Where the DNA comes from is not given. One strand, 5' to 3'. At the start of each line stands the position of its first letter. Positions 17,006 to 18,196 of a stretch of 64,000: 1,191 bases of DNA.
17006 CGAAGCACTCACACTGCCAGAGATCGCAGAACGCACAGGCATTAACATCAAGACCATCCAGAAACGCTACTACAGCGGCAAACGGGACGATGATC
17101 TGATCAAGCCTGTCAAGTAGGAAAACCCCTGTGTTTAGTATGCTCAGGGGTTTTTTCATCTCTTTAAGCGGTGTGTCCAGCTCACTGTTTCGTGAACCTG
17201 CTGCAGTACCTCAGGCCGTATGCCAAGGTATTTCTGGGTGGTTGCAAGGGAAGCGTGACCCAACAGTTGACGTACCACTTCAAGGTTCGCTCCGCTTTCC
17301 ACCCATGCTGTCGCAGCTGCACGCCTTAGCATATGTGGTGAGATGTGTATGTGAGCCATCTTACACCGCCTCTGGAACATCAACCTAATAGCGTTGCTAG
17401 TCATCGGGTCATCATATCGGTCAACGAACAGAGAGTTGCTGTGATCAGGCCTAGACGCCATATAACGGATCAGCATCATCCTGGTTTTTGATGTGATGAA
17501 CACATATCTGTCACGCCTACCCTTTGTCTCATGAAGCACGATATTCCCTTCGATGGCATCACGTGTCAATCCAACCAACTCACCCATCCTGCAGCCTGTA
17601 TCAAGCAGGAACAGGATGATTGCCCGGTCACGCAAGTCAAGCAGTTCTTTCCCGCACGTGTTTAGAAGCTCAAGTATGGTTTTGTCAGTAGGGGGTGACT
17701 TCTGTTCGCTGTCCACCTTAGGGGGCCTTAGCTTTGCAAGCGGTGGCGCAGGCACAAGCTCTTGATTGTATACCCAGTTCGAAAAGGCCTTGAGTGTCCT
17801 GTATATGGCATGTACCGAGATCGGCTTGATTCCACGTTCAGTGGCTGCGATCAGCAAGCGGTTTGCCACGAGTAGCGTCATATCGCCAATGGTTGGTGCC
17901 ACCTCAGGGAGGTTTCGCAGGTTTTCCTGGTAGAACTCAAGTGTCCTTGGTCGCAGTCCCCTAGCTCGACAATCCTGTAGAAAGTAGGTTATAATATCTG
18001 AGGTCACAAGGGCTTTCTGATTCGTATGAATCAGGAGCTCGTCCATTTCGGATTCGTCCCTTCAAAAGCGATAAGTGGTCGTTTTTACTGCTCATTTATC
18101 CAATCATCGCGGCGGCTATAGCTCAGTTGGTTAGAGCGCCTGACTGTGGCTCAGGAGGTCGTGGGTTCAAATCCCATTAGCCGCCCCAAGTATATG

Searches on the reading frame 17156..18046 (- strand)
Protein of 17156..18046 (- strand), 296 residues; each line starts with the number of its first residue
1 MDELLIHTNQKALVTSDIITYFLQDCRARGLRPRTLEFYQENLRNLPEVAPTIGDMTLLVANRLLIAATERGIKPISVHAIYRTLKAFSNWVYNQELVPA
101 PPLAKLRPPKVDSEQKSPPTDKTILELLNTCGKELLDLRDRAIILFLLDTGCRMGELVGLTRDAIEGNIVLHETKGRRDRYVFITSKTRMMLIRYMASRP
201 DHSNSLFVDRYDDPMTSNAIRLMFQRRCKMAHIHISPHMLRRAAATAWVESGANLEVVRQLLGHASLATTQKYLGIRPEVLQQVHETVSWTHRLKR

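Call 82: search_protein_families(library=phrogs, proteins=[window:17156-18046:-], max_evalue=0.001)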
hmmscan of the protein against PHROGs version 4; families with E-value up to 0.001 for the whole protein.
window:17156-18046:- (296 aa): 8 families
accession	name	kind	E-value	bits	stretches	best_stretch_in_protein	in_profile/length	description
phrog_1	-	integration and excision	9.7e-50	171.4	1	16-283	167-442/611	integrase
phrog_216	-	integration and excision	8.9e-37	127.8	1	79-290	16-238/301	integrase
phrog_5127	-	integration and excision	9e-09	36.3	1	7-267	111-324/355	integrase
phrog_23271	-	unknown function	5.4e-07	30.5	1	232-281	6-55/67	-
phrog_7269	-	integration and excision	6.4e-06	27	1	233-283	26-76/89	integrase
phrog_7685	-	integration and excision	4.5e-05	24.1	1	180-272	129-218/240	integrase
phrog_34557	-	integration and excision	0.00022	22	1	219-280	109-170/183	integrase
phrog_25190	-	integration and excision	0.00058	21.2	0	214-286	25-99/109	integrase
